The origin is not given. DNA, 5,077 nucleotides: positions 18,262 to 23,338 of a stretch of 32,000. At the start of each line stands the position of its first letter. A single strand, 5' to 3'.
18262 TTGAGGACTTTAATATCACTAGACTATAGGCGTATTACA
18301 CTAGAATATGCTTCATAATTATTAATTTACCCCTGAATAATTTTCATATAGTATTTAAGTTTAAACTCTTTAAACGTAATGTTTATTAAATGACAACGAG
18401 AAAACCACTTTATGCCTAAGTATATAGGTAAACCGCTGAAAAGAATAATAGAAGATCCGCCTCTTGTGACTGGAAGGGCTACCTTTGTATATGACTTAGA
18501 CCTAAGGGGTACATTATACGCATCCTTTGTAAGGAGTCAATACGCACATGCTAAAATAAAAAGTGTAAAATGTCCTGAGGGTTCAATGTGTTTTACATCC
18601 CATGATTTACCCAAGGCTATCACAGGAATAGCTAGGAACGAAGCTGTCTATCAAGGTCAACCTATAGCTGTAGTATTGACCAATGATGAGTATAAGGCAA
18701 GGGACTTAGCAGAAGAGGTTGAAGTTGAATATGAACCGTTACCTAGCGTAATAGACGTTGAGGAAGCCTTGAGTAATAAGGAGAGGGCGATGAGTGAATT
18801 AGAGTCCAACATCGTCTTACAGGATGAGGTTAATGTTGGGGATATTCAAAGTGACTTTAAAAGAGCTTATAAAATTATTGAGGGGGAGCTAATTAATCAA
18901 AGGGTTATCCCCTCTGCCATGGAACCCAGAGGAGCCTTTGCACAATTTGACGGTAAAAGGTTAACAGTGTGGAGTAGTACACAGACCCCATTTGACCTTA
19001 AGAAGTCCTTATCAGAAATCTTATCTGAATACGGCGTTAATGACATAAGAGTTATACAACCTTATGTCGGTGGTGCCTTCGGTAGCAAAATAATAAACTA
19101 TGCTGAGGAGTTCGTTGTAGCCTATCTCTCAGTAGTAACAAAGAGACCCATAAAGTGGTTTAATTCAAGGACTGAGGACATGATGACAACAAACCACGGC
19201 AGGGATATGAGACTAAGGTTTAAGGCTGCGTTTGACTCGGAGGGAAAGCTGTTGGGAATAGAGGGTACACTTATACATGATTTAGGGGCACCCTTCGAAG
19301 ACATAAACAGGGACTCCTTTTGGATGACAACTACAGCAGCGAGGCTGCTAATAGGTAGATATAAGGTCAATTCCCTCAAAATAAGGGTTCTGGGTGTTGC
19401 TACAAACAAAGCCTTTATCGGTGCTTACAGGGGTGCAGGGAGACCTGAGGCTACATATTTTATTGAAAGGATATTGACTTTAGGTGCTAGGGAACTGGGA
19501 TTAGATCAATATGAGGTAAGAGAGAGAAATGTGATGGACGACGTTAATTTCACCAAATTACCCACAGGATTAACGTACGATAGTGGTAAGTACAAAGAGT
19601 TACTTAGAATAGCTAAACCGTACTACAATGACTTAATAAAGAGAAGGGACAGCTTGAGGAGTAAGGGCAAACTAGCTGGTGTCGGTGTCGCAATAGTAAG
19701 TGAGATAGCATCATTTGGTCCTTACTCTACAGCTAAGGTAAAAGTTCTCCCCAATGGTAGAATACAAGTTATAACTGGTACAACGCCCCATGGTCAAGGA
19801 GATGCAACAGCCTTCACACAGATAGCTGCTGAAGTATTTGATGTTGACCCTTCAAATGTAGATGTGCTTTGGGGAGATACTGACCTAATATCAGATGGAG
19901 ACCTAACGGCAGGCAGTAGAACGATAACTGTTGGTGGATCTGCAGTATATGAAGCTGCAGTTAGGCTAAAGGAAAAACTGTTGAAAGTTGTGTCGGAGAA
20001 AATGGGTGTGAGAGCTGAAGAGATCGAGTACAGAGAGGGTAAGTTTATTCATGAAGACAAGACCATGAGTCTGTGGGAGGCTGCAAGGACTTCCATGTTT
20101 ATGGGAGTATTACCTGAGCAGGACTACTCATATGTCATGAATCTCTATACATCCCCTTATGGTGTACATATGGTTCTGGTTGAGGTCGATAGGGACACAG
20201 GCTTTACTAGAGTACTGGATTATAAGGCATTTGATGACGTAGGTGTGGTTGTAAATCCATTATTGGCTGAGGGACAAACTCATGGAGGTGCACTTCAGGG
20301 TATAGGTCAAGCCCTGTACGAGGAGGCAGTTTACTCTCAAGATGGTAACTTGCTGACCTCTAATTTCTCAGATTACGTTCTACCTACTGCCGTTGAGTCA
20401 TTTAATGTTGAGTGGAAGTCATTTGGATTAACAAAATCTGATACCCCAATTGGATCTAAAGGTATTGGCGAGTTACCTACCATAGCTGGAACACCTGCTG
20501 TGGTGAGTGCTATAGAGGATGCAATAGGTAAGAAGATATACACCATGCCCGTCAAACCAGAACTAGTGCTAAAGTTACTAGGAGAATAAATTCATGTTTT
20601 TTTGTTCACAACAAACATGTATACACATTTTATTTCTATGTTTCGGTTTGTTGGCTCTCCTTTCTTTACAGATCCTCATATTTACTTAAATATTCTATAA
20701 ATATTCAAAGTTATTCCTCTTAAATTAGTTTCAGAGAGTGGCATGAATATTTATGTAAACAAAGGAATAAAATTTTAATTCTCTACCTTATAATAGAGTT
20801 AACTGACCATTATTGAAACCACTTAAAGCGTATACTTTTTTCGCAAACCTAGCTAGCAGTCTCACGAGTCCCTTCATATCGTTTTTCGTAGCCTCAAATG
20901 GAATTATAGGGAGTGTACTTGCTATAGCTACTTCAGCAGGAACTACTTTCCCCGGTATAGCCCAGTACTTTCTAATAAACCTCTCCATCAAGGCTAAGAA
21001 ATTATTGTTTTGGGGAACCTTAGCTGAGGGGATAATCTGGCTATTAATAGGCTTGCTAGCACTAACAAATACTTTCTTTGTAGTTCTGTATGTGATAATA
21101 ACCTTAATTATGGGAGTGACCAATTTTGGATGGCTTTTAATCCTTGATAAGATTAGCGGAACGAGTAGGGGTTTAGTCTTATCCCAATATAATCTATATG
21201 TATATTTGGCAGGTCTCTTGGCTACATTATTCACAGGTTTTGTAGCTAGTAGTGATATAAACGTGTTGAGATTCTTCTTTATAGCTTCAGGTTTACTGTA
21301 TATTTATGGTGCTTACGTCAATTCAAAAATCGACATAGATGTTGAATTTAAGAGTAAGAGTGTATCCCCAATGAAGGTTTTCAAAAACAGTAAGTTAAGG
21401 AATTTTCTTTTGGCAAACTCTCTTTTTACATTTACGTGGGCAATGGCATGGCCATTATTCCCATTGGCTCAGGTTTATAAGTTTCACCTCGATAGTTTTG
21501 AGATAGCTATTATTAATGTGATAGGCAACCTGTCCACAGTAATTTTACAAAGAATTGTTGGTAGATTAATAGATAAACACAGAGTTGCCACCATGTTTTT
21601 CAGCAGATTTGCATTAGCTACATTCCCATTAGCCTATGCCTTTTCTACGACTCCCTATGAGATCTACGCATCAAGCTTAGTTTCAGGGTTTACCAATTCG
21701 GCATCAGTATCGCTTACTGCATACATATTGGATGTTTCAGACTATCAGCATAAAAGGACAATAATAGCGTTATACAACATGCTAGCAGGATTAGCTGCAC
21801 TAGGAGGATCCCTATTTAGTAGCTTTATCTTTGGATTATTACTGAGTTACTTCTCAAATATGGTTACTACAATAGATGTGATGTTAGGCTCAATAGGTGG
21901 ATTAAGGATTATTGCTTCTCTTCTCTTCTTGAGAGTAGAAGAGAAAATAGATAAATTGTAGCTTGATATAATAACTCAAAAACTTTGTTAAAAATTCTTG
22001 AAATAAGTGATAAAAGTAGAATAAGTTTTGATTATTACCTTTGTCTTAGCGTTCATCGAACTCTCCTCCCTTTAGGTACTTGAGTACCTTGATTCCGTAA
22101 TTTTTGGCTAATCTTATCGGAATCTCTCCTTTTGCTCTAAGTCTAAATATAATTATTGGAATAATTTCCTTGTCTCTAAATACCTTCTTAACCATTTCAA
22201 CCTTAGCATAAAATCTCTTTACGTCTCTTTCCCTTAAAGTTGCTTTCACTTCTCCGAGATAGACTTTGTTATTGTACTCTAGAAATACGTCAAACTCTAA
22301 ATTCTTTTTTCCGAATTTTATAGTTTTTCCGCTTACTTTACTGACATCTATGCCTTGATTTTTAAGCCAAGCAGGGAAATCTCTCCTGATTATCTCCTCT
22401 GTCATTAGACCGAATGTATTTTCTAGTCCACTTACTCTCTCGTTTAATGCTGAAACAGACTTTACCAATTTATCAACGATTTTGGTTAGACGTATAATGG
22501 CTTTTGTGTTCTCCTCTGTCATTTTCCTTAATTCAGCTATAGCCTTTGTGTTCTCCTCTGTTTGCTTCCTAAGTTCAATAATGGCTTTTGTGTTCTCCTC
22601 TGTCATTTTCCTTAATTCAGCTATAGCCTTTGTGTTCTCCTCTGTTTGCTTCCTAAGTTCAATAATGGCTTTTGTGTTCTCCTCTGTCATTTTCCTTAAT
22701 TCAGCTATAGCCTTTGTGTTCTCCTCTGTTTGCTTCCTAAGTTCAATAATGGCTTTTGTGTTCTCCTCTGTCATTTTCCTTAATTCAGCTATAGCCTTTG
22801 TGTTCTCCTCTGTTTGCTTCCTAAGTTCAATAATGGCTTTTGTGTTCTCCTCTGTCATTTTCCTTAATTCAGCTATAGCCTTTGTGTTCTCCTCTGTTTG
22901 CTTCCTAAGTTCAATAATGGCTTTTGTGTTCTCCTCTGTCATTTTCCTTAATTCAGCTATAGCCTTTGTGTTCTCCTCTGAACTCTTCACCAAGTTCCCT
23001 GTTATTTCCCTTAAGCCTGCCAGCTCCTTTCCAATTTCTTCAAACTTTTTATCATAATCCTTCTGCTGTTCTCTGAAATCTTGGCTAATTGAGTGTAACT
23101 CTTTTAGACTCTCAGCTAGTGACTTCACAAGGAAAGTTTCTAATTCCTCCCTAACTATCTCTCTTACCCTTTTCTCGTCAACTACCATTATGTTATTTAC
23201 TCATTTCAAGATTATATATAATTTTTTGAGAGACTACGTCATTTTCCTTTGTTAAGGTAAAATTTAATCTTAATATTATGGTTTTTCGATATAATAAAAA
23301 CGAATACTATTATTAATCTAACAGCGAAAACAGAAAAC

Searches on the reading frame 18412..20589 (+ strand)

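Call 64: search_protein_families(library=pfam, proteins=[window:18412-20589:+], max_evalue=0.0001)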
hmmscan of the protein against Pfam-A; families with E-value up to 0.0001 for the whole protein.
window:18412-20589:+ (725 aa): 3 families
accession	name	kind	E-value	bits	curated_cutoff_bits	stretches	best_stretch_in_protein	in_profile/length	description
PF20256.3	MoCoBD_2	-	7.9e-75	252.4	27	1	405-662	8-281/283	Molybdopterin cofactor-binding domain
PF02738.23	MoCoBD_1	-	1.9e-67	227.3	27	1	131-374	6-244/244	Molybdopterin cofactor-binding domain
PF01315.27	Ald_Xan_dh_C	-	3.5e-15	56.7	31.3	1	20-111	1-110/110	Aldehyde oxidase and xanthine dehydrogenase, a/b hammerhead domain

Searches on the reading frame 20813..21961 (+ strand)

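Call 64: search_protein_families(library=pfam, proteins=[window:20813-21961:+], max_evalue=0.0001)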
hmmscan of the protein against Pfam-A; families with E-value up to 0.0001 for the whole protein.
window:20813-21961:+ (382 aa): 1 family
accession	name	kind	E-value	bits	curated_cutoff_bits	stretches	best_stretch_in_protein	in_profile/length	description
PF07690.21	MFS_1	-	2.3e-15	56.8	33.4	1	199-374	2-173/347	Major Facilitator Superfamily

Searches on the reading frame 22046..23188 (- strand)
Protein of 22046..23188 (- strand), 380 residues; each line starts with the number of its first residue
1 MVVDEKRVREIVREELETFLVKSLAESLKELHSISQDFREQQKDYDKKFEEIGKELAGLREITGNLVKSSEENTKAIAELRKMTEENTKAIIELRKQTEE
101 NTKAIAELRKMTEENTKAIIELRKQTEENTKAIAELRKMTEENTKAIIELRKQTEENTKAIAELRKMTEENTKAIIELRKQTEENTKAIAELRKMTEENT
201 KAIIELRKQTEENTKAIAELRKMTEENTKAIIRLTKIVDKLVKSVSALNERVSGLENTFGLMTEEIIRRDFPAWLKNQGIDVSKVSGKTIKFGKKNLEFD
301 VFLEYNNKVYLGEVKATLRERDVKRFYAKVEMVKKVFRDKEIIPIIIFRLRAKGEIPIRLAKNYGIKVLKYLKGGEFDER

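Call 64: search_protein_families(library=pfam, proteins=[window:22046-23188:-], max_evalue=0.0001)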
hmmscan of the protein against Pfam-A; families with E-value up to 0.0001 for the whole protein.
window:22046-23188:- (380 aa): 4 families
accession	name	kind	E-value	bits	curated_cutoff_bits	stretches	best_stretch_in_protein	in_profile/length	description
PF20072.4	DUF6468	-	1.7e-07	31.7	26.9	0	164-239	1-73/76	Domain of unknown function (DUF6468)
PF04899.17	MbeD_MobD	-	2e-06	28.3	21.6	0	207-255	20-68/70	MbeD/MobD like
PF12329.13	TMF_DNA_bd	-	4.8e-06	26.9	35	0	205-255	23-73/74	TATA element modulatory factor 1 DNA binding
PF16331.10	TolA_bind_tri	-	8.9e-05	23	30.1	0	77-126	6-55/76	TolA binding protein trimerisation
